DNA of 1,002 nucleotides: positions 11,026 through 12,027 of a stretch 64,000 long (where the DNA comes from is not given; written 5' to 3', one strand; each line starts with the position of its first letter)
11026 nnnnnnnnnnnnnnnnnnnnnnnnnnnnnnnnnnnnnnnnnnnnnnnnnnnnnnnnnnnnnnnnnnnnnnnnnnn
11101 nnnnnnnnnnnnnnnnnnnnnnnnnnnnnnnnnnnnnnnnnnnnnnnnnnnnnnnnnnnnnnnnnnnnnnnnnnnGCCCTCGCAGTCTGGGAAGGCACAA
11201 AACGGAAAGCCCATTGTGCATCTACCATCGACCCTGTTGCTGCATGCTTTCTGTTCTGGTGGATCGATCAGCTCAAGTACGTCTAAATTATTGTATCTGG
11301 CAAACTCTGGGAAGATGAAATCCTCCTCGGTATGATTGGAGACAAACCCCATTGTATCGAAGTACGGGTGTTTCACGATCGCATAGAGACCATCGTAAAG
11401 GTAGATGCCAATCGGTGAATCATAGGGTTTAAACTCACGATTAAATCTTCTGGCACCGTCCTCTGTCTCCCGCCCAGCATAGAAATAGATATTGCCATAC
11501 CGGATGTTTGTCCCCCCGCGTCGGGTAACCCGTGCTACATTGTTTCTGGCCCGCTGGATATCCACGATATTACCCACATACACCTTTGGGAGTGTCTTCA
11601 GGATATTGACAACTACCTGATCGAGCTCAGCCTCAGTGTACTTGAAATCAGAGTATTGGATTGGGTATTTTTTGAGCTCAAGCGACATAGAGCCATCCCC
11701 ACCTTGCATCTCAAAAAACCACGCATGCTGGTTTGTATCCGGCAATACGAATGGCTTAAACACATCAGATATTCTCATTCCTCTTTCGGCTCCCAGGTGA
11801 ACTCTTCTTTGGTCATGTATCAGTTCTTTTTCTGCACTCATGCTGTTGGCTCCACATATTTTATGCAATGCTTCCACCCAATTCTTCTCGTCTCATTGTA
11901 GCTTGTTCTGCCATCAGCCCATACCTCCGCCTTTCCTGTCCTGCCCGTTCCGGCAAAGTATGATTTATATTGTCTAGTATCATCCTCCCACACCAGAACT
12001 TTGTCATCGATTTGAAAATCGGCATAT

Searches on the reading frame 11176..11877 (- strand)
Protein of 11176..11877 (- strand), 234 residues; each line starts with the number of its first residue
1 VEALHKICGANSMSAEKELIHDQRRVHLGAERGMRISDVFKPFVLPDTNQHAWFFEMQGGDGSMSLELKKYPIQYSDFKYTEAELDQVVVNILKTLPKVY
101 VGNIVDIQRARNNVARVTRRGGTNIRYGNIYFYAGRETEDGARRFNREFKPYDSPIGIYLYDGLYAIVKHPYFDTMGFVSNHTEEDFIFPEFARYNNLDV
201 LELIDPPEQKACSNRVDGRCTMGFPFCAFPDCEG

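Call 40: list_cluster_members(proteins=[window:11176-11877:-, window:11176-11841:-, window:25662-27590:+, window:37271-38650:+])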
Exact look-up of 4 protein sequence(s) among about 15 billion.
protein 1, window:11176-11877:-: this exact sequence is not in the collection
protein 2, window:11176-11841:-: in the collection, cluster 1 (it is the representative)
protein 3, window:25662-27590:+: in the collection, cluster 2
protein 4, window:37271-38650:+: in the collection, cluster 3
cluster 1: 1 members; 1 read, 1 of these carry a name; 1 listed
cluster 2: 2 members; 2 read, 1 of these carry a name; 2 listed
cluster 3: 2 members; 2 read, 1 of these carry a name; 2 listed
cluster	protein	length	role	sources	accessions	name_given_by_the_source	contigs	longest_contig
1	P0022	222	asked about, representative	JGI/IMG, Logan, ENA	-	hypothetical protein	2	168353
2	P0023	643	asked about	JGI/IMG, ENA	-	-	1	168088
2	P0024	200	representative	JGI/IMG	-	hypothetical protein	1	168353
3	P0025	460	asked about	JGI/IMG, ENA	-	-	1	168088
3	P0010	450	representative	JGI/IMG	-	lysophospholipase L1-like esterase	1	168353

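Call 44: search_protein_families(library=phrogs, proteins=[window:11176-11841:-], max_evalue=0.01)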
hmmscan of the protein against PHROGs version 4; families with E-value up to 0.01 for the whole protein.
window:11176-11841:- (222 aa): 0 families

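Call 62: find_encoding_contigs(protein=P0022, flank=10000, max_places=10)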
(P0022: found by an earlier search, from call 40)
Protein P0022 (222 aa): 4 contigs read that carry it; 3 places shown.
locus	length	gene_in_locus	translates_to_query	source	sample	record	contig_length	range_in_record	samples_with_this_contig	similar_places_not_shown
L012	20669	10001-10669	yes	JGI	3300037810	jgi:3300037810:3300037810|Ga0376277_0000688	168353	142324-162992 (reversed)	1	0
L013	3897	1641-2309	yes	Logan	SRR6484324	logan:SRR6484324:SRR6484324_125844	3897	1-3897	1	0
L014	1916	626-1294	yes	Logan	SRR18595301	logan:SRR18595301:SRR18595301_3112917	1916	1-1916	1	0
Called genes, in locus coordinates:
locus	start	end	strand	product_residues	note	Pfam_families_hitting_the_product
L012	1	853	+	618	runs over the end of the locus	PF01653:DNA_ligase_aden, PF14520:HHH_5 (faint), PF03120:OB_DNA_ligase, PF00533:BRCT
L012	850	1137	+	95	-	-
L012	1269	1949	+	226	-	-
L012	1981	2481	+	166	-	-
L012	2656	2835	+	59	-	-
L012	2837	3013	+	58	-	-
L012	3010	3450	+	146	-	-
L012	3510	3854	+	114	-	-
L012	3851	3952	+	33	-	-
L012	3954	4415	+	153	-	-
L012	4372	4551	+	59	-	-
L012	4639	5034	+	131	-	-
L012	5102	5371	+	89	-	-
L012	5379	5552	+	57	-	-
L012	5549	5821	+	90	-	-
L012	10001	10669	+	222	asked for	-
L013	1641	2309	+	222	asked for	-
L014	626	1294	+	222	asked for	-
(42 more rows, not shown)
